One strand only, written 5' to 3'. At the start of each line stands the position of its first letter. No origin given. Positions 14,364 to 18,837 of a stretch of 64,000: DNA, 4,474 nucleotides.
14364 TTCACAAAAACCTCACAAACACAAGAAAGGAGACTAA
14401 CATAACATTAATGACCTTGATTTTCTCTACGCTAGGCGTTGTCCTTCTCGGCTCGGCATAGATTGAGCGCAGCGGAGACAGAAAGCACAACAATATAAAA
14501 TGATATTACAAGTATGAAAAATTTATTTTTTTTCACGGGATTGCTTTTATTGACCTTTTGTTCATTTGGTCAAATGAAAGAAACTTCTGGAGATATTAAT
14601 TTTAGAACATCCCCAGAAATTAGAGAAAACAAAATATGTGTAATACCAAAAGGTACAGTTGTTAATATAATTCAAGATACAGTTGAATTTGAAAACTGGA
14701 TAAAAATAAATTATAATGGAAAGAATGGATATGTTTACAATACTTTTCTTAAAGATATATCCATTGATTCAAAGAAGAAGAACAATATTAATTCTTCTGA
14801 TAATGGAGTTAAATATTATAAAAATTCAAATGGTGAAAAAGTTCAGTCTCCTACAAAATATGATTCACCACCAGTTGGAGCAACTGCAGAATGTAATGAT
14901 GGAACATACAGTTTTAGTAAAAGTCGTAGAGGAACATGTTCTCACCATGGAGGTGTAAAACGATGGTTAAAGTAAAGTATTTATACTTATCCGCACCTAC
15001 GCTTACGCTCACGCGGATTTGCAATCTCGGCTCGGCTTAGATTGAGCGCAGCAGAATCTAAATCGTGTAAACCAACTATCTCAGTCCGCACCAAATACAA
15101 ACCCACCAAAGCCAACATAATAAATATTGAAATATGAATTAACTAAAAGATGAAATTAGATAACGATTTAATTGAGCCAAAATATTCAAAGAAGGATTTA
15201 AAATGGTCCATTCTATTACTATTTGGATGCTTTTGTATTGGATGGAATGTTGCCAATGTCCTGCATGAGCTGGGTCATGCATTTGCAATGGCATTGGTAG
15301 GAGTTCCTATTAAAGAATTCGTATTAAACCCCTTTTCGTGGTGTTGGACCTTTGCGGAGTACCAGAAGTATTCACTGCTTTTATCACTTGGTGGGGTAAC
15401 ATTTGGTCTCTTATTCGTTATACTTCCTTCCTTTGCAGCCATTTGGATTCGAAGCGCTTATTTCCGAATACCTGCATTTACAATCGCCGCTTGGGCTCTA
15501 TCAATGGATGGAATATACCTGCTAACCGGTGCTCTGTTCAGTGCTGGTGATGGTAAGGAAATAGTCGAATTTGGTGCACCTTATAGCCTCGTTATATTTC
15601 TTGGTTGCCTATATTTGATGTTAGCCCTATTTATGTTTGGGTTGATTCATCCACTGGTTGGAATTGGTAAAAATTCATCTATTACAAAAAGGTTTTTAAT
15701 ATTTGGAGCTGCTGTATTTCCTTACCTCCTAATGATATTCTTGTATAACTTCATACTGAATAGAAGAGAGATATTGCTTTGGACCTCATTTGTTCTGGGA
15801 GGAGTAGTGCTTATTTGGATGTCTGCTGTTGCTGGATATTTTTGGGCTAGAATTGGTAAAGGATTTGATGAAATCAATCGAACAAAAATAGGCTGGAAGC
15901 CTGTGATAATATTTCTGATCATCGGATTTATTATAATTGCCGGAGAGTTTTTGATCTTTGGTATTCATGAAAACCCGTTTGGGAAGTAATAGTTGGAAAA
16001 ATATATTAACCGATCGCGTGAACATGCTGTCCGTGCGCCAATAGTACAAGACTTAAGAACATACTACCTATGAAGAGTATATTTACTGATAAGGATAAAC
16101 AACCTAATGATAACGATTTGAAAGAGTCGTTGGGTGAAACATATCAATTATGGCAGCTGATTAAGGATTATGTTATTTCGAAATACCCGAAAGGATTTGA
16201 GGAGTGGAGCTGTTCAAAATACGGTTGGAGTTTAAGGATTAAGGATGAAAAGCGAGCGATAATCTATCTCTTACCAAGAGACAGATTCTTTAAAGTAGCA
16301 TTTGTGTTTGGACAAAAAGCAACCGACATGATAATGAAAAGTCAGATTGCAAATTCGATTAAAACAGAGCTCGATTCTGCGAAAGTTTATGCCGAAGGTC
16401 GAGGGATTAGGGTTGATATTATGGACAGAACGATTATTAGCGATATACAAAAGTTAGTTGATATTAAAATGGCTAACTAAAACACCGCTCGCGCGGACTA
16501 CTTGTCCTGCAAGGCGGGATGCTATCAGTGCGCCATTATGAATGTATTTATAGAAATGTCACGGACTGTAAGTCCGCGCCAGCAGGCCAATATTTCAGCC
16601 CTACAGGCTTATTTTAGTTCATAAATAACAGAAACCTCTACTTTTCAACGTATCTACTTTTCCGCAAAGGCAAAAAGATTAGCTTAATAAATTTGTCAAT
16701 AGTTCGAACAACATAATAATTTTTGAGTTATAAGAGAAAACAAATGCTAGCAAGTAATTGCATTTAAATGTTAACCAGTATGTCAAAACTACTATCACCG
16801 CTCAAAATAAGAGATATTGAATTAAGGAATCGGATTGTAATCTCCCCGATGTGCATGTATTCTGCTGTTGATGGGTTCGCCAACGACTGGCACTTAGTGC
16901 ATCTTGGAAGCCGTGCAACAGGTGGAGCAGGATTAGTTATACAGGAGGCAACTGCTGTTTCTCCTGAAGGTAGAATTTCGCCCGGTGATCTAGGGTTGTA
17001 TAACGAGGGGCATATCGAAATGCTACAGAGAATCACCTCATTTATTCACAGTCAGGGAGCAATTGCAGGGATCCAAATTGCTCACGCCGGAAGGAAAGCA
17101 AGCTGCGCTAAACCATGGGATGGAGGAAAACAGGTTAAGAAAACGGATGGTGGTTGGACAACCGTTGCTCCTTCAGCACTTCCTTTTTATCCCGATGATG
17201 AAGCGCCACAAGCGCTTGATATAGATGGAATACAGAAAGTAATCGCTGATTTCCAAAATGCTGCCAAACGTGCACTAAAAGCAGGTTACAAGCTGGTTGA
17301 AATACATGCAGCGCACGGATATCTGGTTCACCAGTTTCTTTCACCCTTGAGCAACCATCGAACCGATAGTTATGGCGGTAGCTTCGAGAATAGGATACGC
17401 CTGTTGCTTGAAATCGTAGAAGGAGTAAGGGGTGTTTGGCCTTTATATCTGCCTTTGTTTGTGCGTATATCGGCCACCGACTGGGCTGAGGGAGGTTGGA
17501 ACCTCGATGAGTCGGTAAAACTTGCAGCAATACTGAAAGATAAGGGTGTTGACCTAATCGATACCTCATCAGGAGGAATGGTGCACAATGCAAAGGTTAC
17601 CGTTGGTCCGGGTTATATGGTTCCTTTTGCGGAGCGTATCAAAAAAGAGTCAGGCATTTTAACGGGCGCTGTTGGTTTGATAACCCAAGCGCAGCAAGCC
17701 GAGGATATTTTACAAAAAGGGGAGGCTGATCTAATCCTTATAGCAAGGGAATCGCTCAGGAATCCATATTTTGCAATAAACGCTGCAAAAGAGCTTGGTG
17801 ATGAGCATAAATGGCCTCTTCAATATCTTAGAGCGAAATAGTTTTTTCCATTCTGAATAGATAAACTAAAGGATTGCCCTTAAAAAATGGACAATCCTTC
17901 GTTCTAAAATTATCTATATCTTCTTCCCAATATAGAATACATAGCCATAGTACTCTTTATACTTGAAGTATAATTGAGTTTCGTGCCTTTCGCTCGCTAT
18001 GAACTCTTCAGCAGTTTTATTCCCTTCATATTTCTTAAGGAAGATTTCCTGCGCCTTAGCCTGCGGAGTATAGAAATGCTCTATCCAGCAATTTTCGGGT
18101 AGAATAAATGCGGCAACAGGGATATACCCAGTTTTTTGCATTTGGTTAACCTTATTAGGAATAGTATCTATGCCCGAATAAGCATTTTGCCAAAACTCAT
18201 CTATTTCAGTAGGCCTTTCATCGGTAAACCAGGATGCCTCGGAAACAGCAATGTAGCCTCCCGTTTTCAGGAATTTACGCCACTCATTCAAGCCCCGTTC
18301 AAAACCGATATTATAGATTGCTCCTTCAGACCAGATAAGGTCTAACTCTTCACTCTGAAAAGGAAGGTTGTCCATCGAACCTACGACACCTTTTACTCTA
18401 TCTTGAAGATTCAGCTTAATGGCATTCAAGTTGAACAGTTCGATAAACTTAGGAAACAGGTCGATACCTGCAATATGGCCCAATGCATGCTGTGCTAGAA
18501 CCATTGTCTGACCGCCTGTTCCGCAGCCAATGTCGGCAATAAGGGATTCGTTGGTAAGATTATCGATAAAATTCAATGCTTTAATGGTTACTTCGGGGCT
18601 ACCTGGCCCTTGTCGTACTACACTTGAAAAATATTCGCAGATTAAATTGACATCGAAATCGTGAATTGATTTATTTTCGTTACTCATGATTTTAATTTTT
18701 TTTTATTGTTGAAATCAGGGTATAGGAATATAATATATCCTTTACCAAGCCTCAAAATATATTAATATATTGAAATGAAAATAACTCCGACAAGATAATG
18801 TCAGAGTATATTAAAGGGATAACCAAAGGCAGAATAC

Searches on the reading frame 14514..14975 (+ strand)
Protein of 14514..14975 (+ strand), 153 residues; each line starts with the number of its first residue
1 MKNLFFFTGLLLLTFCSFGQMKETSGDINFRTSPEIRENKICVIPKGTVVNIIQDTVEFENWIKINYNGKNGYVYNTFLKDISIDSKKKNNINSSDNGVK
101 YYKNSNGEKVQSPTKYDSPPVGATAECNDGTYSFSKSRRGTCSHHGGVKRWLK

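Call 62: search_protein_families(library=pfam, proteins=[window:14514-14975:+], max_evalue=0.00001)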
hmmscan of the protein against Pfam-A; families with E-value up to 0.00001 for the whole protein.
window:14514-14975:+ (153 aa): 2 families
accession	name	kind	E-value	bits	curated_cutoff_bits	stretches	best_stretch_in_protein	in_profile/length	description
PF12587.13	DUF3761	-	1.1e-20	74.4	29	1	100-151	30-81/82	Protein of unknown function (DUF3761)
PF08239.17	SH3_3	-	1.7e-09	38.1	27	1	28-80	3-54/54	Bacterial SH3 domain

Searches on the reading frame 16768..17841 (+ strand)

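Call 63: search_protein_families(library=pfam, proteins=[window:16768-17841:+], max_evalue=0.00001)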
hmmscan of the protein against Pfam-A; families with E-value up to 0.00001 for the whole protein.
window:16768-17841:+ (357 aa): 1 family
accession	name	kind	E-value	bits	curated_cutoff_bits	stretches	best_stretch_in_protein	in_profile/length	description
PF00724.26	Oxidored_FMN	-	9.2e-76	255.7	27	1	7-345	1-341/342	NADH:flavin oxidoreductase / NADH oxidase family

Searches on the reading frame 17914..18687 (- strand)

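Call 63: search_protein_families(library=pfam, proteins=[window:17914-18687:-], max_evalue=0.00001)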
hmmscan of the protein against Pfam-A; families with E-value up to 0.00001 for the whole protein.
window:17914-18687:- (257 aa): 5 families
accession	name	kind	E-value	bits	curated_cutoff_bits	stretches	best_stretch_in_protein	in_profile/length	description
PF08241.18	Methyltransf_11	-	3.8e-15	56.7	21.2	1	52-147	2-94/95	Methyltransferase domain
PF13649.12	Methyltransf_25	-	9.8e-14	52.3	27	1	50-144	1-97/97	Methyltransferase domain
PF13847.12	Methyltransf_31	-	1e-11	45.2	27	1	50-154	7-114/145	Methyltransferase domain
PF08242.18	Methyltransf_12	-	9.4e-07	29.9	30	1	52-146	2-98/98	Methyltransferase domain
PF01209.24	Ubie_methyltran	-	8e-06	25.8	20.1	0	46-154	47-157/233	ubiE/COQ5 methyltransferase family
